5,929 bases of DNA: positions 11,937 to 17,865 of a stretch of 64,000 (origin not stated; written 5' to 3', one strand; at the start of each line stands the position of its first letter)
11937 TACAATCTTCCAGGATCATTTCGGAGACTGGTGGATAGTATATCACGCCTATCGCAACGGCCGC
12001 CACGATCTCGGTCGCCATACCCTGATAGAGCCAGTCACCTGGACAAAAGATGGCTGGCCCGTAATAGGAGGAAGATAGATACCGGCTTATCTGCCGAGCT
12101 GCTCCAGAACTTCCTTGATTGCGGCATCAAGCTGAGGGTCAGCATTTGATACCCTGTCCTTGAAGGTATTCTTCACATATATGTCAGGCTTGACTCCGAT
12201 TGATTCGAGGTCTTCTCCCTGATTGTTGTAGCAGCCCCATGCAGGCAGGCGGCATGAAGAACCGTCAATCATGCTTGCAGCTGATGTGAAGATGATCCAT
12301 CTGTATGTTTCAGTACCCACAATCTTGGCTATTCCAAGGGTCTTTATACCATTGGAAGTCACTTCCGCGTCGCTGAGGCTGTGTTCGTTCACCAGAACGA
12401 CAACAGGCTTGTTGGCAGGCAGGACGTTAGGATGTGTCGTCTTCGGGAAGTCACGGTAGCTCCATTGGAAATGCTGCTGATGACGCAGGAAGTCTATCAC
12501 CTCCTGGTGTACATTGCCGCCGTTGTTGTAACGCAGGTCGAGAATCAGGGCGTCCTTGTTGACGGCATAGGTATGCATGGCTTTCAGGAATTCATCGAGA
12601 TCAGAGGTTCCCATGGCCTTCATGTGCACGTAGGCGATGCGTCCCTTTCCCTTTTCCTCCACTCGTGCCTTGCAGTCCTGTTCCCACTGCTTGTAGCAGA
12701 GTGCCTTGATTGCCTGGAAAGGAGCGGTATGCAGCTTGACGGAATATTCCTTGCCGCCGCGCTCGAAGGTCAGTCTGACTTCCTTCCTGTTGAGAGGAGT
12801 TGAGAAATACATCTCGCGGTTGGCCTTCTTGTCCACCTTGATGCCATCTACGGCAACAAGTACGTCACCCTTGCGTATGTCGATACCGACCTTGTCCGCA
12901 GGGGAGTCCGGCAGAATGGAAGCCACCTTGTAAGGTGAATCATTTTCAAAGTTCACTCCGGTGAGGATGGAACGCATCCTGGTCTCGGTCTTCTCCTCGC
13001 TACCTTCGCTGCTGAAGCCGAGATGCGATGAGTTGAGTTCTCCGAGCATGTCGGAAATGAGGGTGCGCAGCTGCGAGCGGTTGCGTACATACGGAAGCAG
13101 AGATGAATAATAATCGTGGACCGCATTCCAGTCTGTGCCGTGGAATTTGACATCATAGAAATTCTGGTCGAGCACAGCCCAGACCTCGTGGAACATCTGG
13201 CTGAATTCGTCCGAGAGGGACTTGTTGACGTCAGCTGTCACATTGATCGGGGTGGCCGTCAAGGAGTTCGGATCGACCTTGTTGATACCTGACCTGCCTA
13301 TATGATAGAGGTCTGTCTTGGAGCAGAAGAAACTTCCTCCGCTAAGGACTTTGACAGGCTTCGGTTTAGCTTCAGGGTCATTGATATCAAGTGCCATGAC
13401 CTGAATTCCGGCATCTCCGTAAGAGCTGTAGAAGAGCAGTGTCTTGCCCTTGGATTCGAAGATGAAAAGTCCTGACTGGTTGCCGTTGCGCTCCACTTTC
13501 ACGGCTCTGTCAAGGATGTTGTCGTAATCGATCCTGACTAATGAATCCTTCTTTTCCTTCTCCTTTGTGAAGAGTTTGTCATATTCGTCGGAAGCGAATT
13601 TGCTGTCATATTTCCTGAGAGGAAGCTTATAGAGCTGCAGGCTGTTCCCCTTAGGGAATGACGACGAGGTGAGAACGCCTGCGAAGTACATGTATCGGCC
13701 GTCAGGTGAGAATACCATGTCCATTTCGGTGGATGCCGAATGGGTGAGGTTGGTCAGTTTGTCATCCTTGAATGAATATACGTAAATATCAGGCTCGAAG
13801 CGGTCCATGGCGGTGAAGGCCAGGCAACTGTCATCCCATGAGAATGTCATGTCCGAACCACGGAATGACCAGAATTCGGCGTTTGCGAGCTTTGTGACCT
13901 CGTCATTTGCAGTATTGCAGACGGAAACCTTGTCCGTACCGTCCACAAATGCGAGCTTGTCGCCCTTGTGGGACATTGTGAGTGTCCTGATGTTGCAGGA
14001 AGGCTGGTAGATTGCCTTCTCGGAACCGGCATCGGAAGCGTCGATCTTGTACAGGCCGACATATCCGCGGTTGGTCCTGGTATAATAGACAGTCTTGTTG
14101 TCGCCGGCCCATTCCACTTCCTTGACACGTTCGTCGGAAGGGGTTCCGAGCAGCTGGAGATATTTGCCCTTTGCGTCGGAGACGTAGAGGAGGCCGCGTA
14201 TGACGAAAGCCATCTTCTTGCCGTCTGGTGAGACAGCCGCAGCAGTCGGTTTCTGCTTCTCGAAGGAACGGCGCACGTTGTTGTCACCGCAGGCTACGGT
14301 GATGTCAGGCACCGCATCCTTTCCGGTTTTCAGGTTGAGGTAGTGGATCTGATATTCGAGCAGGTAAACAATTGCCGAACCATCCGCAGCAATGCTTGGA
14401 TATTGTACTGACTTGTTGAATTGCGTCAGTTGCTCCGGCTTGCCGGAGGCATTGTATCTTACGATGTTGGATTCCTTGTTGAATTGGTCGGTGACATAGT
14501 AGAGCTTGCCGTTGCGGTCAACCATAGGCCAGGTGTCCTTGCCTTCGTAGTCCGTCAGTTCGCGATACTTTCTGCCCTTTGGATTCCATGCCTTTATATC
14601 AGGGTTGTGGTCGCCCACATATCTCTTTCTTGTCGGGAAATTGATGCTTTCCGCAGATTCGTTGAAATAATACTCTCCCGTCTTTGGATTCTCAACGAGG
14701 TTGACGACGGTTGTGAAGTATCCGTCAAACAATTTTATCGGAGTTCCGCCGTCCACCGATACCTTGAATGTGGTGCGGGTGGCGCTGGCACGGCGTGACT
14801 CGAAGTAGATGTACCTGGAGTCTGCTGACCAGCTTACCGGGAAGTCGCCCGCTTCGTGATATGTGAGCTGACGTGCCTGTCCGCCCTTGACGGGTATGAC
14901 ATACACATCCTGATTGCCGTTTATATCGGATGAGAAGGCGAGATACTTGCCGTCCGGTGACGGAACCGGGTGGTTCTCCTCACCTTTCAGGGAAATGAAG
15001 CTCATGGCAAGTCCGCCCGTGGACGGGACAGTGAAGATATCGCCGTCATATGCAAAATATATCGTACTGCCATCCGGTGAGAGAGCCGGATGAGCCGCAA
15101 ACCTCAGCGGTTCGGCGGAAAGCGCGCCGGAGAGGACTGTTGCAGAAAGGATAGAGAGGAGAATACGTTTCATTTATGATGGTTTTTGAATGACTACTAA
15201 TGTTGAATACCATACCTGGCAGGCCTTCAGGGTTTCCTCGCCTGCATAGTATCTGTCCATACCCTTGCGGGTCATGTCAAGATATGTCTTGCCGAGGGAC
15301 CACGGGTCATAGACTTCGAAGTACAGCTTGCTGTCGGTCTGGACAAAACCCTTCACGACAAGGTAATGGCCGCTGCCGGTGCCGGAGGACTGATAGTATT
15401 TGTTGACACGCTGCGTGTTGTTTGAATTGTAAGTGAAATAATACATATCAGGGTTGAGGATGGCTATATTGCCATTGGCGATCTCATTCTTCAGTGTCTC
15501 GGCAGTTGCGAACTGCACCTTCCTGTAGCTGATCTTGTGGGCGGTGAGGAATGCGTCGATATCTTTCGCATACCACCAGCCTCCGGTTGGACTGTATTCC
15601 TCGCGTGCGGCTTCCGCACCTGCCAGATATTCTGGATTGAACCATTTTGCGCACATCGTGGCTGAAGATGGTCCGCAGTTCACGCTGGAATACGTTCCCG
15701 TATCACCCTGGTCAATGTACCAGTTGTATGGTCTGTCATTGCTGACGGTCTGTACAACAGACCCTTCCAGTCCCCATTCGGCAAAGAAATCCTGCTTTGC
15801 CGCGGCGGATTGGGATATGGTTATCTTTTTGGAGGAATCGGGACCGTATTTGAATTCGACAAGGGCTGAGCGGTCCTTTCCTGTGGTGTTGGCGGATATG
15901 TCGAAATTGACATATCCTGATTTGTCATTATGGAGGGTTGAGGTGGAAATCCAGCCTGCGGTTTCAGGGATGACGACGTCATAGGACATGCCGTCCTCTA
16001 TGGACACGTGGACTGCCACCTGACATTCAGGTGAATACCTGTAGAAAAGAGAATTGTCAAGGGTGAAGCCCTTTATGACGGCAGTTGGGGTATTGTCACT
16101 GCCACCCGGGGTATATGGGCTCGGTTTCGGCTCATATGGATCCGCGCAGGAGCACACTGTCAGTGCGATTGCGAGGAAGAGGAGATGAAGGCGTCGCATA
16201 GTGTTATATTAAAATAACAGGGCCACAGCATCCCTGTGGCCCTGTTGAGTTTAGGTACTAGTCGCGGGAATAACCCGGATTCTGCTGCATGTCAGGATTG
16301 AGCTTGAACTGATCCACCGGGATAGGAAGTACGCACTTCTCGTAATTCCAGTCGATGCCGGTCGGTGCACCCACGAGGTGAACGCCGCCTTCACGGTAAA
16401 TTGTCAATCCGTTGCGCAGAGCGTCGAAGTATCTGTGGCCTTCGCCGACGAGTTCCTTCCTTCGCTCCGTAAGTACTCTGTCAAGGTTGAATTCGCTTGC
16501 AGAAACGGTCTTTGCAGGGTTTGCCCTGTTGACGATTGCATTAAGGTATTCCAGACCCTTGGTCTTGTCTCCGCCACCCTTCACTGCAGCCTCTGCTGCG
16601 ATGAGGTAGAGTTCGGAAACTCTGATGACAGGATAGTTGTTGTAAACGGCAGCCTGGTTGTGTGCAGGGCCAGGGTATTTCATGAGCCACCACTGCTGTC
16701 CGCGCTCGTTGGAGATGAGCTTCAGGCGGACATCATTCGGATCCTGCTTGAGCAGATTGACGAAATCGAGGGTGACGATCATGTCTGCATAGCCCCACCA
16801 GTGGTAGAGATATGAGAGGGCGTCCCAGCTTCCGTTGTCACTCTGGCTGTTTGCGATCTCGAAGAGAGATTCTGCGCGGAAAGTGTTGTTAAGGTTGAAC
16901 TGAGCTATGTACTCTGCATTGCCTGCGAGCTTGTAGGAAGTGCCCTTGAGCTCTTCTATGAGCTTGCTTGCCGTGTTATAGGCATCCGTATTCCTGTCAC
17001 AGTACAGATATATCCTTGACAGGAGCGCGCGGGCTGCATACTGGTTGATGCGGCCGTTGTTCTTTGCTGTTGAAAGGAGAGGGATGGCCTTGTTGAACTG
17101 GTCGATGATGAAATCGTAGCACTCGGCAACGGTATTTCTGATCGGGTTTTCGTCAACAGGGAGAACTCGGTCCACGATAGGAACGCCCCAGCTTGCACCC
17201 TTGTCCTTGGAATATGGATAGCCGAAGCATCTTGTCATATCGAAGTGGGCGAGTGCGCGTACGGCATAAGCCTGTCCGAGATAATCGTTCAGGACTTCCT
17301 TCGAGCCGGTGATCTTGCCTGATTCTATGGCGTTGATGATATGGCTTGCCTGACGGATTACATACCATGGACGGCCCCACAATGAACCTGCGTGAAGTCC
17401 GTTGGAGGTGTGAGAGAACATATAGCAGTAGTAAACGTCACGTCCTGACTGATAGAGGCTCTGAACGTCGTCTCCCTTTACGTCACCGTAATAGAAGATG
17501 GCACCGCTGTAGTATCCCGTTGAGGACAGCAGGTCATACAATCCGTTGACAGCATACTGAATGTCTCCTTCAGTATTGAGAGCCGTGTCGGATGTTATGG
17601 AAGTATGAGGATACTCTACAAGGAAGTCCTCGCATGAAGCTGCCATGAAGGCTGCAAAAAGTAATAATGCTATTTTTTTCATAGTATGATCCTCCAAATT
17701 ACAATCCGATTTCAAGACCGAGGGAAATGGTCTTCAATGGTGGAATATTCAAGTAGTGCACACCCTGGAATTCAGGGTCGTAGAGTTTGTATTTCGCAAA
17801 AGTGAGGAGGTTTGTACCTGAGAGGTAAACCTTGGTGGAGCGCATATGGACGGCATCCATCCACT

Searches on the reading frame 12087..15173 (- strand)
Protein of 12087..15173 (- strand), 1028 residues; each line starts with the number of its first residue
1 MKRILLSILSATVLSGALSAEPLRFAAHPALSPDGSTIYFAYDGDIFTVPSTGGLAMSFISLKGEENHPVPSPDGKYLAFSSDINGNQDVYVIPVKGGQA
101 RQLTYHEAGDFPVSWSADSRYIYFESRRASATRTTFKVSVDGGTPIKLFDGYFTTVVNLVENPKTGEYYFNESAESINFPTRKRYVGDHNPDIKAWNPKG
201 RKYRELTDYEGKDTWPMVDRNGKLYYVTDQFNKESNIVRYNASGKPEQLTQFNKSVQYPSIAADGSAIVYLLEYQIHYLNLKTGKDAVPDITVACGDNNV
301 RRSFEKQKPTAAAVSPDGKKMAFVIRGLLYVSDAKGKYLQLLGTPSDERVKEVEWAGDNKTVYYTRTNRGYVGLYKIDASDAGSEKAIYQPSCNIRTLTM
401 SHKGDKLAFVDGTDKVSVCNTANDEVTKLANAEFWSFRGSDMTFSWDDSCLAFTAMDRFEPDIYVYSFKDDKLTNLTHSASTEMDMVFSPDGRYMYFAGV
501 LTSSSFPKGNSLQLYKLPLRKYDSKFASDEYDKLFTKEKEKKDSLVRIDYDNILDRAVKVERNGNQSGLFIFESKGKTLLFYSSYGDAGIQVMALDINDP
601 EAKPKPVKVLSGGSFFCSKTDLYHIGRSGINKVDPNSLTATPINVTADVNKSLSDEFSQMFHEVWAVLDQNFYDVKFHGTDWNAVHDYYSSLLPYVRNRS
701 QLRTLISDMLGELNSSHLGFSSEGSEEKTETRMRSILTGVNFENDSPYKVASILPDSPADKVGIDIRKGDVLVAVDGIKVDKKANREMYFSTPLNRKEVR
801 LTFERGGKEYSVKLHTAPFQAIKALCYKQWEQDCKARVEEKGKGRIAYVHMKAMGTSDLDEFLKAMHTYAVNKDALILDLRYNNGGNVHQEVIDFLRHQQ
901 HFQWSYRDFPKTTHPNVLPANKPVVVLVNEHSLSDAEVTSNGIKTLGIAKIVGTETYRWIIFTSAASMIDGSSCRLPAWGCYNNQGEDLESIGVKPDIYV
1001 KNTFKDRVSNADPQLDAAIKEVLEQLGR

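Call 46: search_protein_families(library=pfam, proteins=[window:12087-15173:-])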
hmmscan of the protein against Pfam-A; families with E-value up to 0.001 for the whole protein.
window:12087-15173:- (1028 aa): 10 families
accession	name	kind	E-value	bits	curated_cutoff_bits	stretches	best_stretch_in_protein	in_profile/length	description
PF07676.18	PD40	-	1.4e-27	95.4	20.9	1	63-92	8-38/38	WD40-like Beta Propeller Repeat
PF03572.23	Peptidase_S41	-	5.6e-26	91.5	24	1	845-1000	1-165/165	Peptidase family S41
PF14684.11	Tricorn_C1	-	1.3e-18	67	24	1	655-711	3-59/59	Tricorn protease C1 domain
PF00930.27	DPPIV_N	-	3.3e-14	52.8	22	0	68-151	241-326/354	Dipeptidyl peptidase IV (DPP IV) N-terminal region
PF25174.1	Beta-prop_THOC3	-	3.5e-10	39.8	305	1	346-499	45-190/272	THOC3 beta-propeller domain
PF13180.12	PDZ_2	-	8.5e-08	32.8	27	1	739-814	4-78/80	PDZ domain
PF14685.13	PDZ_Tricorn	-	9.5e-06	26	25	1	756-808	30-81/88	Tricorn protease PDZ domain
PF17820.7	PDZ_6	-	1.1e-05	25.5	27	1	750-785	2-35/54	PDZ domain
PF00595.29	PDZ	-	2.5e-05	25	23.2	1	715-782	9-59/81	PDZ domain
PF02897.21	Peptidase_S9_N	-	6.3e-05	22.3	24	0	71-133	131-195/414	Prolyl oligopeptidase, N-terminal beta-propeller domain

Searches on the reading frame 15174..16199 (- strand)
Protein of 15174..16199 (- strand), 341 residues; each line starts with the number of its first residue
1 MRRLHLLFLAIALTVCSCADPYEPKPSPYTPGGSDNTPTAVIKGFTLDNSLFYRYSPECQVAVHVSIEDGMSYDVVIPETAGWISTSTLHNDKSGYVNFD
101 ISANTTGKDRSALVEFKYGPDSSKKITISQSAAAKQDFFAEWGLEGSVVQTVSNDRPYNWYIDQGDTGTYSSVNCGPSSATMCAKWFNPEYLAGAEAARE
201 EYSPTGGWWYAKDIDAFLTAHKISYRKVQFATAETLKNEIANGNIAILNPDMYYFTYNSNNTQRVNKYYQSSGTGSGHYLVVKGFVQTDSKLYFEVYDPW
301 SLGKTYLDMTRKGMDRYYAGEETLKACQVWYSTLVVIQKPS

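Call 46: search_protein_families(library=pfam, proteins=[window:15174-16199:-])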
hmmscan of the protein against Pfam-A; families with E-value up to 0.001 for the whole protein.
window:15174-16199:- (341 aa): 1 family
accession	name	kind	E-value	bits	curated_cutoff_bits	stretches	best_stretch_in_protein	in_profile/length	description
PF13004.13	BACON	-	1.6e-07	31.6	25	1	76-130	4-60/61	Putative binding domain, N-terminal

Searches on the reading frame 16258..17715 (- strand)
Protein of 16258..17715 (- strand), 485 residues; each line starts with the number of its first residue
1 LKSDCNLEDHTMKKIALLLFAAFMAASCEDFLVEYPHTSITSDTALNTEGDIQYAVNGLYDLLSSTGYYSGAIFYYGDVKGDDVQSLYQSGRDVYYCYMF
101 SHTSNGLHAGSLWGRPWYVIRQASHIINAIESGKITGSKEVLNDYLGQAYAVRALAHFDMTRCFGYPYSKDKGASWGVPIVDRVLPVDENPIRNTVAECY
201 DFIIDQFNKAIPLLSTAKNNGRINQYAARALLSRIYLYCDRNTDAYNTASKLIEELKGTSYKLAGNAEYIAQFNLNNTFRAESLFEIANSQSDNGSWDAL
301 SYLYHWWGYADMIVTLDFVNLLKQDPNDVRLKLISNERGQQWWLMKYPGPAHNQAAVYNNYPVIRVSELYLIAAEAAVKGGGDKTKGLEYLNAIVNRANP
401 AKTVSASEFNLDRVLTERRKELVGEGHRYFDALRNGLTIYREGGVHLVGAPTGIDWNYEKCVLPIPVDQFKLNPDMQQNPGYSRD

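Call 47: search_protein_families(library=pfam, proteins=[window:16258-17715:-])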
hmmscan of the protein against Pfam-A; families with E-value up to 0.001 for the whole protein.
window:16258-17715:- (485 aa): 2 families
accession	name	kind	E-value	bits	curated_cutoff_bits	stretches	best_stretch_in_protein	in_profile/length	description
PF07980.17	SusD_RagB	-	2.3e-23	83.7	23.1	1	351-482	146-297/297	SusD family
PF14322.12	SusD-like_3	-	2e-18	67.7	27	1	30-237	1-191/191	Starch-binding associating with outer membrane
